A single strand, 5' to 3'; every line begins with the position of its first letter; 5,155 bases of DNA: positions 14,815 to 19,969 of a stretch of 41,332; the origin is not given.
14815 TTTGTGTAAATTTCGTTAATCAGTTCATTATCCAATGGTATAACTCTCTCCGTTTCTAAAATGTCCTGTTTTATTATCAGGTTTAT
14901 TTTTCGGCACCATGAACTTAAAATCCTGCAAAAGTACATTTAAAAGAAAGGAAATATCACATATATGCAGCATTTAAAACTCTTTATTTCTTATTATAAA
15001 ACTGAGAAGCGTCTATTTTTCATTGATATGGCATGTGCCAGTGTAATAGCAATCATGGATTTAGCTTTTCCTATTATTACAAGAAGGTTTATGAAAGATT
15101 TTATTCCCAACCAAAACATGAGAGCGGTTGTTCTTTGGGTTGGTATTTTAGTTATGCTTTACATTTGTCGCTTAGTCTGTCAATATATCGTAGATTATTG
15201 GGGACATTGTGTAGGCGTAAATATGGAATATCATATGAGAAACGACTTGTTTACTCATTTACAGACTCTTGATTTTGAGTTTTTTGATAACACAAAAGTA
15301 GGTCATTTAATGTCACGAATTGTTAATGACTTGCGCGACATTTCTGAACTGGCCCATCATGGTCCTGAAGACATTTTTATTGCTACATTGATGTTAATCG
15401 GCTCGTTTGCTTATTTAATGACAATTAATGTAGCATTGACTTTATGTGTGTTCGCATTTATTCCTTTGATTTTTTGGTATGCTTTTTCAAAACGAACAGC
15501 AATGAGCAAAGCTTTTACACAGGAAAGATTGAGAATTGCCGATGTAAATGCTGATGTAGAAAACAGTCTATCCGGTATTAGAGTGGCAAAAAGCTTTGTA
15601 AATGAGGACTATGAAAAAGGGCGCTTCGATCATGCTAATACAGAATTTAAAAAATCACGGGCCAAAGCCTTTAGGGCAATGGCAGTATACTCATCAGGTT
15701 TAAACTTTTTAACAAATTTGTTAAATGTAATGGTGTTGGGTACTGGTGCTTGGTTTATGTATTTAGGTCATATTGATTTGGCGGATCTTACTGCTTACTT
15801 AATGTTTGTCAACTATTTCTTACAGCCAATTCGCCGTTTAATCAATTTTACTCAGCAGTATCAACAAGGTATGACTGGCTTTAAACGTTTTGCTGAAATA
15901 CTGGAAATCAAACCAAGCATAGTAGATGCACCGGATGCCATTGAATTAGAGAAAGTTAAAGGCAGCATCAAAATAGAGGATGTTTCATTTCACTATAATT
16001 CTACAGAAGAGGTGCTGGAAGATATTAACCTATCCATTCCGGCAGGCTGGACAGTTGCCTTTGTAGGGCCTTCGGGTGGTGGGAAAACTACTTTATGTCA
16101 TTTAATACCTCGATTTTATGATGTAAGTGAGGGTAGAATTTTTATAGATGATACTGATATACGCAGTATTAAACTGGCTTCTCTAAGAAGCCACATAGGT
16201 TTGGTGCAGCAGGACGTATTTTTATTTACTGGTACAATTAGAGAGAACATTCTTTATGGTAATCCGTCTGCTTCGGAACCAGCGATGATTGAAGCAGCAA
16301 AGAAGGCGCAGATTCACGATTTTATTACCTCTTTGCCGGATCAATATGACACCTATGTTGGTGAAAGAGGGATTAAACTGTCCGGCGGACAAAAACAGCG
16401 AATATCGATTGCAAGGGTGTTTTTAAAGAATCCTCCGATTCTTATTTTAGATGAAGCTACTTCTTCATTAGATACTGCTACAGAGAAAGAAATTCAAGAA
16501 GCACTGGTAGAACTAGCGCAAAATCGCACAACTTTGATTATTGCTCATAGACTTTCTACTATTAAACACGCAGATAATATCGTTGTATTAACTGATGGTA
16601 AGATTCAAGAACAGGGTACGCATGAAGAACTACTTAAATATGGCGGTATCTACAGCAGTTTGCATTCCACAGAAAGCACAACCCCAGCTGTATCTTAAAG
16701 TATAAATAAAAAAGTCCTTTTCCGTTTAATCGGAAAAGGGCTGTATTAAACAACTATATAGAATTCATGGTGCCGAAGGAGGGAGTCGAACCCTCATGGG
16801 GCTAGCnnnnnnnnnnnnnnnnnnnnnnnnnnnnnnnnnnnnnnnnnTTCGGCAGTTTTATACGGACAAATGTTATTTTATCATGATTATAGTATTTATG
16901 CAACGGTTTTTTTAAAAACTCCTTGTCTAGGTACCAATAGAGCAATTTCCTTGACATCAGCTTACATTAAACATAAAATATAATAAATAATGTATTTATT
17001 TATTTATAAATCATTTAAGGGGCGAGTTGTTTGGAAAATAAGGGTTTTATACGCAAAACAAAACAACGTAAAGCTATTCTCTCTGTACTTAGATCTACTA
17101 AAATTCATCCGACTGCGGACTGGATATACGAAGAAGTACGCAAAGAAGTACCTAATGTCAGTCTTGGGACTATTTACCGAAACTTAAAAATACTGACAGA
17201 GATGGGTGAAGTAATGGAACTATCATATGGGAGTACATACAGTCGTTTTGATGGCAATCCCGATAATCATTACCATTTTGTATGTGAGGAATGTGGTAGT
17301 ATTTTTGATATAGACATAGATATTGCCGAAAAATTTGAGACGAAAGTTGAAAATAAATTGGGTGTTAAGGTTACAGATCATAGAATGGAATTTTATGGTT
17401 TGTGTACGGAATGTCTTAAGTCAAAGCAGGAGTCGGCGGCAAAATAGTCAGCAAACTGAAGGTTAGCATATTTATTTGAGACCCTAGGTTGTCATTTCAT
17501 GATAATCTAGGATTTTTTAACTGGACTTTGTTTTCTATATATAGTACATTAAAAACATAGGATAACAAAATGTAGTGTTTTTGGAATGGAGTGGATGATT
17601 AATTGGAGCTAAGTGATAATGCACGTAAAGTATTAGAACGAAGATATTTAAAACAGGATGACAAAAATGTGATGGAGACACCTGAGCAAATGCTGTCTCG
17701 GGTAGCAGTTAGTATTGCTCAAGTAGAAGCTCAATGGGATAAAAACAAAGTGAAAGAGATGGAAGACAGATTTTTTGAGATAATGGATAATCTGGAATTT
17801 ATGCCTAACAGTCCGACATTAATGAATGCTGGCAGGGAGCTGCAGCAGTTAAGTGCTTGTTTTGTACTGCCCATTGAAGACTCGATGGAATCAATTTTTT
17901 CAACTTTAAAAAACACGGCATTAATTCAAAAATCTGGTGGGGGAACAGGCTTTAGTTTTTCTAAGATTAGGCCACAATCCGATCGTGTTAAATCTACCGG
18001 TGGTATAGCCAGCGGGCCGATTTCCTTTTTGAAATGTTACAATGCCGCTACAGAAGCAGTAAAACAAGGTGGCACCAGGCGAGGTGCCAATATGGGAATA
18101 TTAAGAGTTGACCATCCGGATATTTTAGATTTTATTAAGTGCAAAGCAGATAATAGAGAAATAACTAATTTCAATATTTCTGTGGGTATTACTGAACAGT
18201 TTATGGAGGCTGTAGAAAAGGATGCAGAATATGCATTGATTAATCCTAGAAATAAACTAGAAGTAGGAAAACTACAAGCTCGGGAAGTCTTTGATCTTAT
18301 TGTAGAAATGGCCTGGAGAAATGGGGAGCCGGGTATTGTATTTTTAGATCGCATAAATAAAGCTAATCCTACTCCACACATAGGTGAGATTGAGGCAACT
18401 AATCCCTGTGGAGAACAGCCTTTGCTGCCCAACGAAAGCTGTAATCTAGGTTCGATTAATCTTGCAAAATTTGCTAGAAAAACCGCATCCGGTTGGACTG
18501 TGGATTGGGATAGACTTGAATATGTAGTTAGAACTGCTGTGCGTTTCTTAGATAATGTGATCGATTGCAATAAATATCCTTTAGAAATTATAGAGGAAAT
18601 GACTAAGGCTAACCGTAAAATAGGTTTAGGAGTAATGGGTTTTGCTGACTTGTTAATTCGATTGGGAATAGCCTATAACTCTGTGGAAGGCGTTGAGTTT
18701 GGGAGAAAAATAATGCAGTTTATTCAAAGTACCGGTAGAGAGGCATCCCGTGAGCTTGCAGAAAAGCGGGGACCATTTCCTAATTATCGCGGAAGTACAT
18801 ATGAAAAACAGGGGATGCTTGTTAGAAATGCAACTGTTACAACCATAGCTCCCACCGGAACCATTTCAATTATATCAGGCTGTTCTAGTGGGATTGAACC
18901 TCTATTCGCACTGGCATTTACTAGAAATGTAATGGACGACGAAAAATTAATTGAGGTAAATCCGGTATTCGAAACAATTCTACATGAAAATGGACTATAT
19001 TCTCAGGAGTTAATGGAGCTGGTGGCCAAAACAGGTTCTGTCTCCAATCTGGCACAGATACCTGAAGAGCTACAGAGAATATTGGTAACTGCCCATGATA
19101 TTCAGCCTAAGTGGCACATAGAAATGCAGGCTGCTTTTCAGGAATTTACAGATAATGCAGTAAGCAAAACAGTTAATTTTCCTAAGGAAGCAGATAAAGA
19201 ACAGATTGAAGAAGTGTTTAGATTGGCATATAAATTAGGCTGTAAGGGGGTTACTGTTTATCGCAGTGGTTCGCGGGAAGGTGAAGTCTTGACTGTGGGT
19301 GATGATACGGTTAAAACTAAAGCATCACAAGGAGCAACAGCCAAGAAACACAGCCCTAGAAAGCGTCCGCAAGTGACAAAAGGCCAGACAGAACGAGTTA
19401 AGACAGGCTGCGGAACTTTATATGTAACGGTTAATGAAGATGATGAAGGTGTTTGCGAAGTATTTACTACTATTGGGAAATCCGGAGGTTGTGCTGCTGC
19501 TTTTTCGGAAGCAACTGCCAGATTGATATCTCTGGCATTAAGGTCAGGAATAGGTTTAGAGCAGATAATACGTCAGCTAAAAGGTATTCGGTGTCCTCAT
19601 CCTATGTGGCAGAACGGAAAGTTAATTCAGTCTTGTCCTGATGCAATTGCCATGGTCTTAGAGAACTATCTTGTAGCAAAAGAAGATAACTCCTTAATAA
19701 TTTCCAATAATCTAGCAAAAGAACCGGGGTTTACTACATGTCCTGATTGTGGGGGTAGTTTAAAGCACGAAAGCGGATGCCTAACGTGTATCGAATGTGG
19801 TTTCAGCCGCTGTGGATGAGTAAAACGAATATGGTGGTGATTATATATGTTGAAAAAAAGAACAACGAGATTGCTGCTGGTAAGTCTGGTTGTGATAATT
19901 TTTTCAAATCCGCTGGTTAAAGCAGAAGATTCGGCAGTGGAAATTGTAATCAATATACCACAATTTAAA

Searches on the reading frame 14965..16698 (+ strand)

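Call 25: search_protein_families(library=pfam, proteins=[window:14965-16698:+], max_evalue=0.00001)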
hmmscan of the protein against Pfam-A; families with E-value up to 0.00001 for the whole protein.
window:14965-16698:+ (577 aa): 3 families
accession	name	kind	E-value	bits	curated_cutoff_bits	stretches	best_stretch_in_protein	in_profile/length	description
PF00664.28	ABC_membrane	-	5.6e-50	171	28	1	19-288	2-273/274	ABC transporter transmembrane region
PF00005.33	ABC_tran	-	1.8e-33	116.5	25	1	351-500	1-137/137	ABC transporter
PF02463.25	SMC_N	-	3.1e-08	33.7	40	1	335-543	111-212/220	RecF/RecN/SMC N terminal domain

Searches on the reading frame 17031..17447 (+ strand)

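Call 25: search_protein_families(library=pfam, proteins=[window:17031-17447:+], max_evalue=0.00001)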
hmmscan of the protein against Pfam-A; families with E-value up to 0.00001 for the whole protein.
window:17031-17447:+ (138 aa): 1 family
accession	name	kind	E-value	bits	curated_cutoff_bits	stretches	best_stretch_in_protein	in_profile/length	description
PF01475.25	FUR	-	7.1e-33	113.8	23.1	1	7-122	4-121/121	Ferric uptake regulator family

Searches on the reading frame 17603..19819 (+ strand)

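Call 25: search_protein_families(library=pfam, proteins=[window:17603-19819:+], max_evalue=0.00001)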
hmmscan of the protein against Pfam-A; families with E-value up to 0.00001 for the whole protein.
window:17603-19819:+ (738 aa): 3 families
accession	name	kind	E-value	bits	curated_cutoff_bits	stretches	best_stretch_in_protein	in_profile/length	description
PF02867.20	Ribonuc_red_lgC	-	8.5e-145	483.8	23.9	2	84-403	1-347/523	Ribonucleotide reductase, barrel domain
PF00317.26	Ribonuc_red_lgN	-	1.7e-24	86.1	28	1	1-80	1-76/77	Ribonucleotide reductase, all-alpha domain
PF12637.14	TSCPD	-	1.5e-23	83.3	22.8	1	597-690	5-88/88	TSCPD domain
